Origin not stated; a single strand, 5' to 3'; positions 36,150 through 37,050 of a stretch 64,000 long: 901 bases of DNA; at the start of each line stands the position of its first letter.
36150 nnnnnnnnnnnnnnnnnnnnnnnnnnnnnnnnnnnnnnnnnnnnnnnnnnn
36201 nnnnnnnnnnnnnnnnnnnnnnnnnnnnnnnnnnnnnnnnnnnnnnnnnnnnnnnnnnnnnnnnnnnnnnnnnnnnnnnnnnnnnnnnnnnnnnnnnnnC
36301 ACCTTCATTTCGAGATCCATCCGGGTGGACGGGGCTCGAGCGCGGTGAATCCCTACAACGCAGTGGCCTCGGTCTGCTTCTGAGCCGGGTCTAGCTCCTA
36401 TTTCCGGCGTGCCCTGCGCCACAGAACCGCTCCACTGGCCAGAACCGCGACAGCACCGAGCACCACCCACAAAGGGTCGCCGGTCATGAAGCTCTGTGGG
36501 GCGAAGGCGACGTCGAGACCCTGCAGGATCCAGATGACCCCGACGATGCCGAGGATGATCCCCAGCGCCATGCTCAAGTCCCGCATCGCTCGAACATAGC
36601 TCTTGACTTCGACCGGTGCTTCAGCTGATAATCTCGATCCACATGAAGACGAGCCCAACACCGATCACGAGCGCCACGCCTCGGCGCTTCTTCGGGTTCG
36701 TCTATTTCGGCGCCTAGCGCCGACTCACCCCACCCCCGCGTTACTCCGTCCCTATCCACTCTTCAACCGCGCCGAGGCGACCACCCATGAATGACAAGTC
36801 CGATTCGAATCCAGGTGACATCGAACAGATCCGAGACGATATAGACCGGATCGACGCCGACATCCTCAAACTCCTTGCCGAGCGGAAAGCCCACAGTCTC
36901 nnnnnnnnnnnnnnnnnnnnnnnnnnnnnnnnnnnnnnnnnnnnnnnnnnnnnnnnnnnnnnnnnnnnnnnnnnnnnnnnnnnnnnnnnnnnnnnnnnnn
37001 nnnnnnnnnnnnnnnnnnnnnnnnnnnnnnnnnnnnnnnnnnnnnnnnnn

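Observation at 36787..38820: Unusual trifunctional fusion: chorismate mutase, prephenate dehydratase-ACT and class I-beta DAHP synthase in one 677-aa protein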

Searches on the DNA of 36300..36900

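Call 12: search_rna_families(source=window, start=36300, end=36900, threshold=evalue, max_evalue=1)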
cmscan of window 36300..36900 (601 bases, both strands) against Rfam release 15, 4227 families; matches with E-value up to 1: 0.
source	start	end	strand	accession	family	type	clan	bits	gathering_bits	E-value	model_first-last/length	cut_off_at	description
